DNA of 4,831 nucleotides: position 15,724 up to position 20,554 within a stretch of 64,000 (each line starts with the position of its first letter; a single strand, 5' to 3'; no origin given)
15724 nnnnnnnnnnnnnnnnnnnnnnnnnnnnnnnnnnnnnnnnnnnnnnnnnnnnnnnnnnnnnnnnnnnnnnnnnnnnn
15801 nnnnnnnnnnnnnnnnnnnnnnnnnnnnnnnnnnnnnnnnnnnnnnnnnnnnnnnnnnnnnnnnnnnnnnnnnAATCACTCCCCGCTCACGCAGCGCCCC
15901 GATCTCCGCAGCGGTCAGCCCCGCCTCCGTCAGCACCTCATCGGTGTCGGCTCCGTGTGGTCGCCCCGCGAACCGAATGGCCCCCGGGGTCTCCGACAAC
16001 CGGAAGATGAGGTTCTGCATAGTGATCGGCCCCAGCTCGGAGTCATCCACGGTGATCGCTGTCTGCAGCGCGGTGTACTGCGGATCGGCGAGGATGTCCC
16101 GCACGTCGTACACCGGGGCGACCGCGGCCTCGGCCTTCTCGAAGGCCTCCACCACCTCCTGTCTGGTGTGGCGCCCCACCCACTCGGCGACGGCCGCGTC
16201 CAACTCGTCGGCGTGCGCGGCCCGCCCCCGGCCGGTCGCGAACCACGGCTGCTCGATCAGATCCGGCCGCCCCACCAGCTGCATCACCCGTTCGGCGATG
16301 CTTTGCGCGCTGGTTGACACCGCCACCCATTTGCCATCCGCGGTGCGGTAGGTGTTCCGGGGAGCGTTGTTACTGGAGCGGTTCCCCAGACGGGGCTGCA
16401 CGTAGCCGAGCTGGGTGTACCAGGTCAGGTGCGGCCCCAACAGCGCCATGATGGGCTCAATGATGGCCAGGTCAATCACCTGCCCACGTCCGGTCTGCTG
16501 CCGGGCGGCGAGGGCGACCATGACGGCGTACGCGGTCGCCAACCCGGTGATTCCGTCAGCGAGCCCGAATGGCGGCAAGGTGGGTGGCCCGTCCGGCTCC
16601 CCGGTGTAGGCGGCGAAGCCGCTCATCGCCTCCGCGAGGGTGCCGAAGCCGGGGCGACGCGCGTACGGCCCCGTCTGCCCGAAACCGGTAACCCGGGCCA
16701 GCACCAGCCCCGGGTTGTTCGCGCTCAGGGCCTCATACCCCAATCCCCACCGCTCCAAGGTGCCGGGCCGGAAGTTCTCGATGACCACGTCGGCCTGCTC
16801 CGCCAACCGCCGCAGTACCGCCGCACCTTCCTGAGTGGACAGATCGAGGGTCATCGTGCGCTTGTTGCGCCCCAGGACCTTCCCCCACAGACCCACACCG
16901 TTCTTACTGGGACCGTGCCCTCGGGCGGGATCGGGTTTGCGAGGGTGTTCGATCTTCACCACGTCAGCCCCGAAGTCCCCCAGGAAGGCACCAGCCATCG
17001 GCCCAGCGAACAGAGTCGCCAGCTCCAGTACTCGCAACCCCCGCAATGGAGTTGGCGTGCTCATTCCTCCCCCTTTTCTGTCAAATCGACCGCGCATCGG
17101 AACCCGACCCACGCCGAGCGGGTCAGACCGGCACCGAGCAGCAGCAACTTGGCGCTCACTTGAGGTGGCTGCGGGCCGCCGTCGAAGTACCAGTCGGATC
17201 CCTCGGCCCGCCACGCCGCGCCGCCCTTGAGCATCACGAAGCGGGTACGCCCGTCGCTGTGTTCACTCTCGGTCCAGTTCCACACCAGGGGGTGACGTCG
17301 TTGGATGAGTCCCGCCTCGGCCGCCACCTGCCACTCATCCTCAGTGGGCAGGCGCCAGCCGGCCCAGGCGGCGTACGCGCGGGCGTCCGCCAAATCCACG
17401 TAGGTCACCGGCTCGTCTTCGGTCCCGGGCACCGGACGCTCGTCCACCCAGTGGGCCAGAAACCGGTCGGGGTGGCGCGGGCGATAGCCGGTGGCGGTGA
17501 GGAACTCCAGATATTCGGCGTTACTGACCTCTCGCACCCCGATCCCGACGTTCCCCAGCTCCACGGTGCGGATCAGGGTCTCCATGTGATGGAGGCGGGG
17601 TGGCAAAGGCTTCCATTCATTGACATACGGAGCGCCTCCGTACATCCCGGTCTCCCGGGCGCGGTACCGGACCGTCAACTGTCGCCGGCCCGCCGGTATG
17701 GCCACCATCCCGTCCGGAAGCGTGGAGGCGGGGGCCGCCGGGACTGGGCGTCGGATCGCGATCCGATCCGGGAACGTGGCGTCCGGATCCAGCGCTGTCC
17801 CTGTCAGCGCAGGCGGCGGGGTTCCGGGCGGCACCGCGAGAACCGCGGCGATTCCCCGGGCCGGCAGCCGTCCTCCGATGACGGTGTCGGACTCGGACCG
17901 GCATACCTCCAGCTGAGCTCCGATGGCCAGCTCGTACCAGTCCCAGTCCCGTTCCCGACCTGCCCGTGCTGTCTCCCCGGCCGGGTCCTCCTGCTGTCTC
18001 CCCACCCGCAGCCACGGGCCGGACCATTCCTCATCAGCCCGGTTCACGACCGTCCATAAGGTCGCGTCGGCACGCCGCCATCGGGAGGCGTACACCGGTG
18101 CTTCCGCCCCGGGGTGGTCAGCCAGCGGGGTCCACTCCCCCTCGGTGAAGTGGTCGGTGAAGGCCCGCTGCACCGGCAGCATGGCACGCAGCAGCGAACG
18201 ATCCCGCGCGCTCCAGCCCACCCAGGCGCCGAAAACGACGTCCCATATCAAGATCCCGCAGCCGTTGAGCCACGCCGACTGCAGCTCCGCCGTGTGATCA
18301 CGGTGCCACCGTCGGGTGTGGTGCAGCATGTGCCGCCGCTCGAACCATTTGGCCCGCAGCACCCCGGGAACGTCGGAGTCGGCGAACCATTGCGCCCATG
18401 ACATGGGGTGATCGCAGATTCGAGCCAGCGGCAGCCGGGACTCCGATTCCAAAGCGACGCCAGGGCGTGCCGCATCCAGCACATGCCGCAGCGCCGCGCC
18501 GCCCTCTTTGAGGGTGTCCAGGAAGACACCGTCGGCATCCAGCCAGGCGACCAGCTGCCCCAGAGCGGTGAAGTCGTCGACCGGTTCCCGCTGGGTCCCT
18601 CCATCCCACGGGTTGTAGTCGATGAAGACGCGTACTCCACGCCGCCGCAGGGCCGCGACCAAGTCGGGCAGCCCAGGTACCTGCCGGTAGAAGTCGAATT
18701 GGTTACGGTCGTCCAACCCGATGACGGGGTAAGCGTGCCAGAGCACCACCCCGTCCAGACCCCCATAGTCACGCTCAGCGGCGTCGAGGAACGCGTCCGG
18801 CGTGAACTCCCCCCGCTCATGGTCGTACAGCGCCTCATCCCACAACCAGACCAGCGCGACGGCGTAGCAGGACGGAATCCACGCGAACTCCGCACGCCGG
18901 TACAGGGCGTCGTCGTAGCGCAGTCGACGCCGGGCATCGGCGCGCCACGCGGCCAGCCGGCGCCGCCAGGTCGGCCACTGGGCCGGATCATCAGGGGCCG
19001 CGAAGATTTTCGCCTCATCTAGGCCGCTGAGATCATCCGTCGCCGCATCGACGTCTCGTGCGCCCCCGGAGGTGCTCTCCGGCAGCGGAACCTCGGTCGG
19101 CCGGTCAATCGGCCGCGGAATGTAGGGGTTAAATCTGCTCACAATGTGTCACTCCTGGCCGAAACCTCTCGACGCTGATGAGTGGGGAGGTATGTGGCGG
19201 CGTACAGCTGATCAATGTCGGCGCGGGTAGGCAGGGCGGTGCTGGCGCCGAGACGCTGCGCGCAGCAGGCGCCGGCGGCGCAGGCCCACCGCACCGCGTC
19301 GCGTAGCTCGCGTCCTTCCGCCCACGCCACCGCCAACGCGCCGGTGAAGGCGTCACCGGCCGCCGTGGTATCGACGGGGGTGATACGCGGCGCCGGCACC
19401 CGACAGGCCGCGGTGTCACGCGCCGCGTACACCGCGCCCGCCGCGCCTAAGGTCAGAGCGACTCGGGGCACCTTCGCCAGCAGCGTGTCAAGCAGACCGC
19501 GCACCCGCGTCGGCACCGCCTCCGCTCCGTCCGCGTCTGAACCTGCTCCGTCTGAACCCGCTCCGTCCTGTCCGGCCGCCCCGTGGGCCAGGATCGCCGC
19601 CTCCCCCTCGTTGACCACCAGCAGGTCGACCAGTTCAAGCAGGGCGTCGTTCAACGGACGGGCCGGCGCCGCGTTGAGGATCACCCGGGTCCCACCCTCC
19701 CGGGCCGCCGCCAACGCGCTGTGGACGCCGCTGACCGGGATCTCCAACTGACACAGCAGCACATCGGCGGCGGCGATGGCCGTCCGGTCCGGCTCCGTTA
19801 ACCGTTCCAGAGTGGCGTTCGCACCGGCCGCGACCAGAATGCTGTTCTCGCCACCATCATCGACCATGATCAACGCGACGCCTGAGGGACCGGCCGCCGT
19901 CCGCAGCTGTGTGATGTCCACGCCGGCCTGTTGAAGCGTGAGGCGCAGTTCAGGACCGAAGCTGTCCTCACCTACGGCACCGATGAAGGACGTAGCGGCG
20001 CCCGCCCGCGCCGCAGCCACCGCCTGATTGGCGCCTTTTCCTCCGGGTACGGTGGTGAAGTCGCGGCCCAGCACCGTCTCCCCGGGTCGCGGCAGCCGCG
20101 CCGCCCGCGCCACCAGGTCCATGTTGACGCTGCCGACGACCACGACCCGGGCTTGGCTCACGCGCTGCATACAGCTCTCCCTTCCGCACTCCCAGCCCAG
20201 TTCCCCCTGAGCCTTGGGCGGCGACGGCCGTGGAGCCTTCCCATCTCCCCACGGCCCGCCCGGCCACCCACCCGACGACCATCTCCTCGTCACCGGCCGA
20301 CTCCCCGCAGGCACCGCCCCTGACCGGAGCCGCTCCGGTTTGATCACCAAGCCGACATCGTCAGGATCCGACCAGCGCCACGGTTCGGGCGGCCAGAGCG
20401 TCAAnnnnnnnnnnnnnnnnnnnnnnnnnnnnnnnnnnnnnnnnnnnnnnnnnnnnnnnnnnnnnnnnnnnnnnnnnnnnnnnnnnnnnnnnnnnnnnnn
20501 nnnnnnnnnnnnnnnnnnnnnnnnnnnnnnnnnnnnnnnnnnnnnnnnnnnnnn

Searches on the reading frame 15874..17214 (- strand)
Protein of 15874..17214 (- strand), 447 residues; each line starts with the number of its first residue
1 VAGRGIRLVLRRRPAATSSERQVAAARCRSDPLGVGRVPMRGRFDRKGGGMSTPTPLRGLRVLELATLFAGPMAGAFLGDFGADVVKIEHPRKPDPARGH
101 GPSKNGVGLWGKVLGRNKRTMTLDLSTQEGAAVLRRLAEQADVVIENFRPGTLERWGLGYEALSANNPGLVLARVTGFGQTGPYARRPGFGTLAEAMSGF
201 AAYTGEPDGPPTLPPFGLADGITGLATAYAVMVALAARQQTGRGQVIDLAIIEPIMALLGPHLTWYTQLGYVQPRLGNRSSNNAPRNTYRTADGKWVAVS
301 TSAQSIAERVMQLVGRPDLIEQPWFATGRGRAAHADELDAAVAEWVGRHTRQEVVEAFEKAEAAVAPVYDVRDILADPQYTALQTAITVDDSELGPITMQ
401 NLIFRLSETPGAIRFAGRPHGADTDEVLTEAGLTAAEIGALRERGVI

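Call 55: search_protein_families(library=pfam, proteins=[window:15874-17214:-], max_evalue=0.00001)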
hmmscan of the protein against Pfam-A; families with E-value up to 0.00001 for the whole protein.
window:15874-17214:- (447 aa): 1 family
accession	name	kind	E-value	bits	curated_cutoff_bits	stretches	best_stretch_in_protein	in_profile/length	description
PF02515.22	CoA_transf_3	-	3.5e-123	411.8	23.3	1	57-424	1-366/366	CoA-transferase family III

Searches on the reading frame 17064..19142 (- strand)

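Call 55: search_protein_families(library=pfam, proteins=[window:17064-19142:-], max_evalue=0.00001)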
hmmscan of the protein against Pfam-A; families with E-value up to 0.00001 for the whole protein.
window:17064-19142:- (693 aa): 1 family
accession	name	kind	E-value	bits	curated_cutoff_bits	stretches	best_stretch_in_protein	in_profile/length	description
PF03781.23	FGE-sulfatase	-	2.3e-18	67.2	23.3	1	520-628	25-138/255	Sulfatase-modifying factor enzyme 1-like domain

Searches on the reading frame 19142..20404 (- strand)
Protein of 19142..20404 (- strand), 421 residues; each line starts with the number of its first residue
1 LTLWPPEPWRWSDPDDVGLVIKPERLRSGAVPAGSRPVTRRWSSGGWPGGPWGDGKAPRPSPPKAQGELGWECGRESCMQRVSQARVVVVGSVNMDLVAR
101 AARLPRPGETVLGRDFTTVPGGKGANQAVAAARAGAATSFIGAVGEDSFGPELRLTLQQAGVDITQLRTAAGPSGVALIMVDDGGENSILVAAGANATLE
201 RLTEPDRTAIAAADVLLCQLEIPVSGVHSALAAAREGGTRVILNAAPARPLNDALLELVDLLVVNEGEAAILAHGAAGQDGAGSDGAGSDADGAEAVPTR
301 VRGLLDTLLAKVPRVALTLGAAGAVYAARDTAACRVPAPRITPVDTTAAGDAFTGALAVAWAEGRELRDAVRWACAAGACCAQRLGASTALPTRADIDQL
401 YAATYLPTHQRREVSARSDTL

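Call 55: search_protein_families(library=pfam, proteins=[window:19142-20404:-], max_evalue=0.00001)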
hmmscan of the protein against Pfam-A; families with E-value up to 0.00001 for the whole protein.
window:19142-20404:- (421 aa): 1 family
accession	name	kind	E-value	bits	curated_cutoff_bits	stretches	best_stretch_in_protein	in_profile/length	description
PF00294.29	PfkB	-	2.3e-59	201.6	25.8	1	85-394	2-302/302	pfkB family carbohydrate kinase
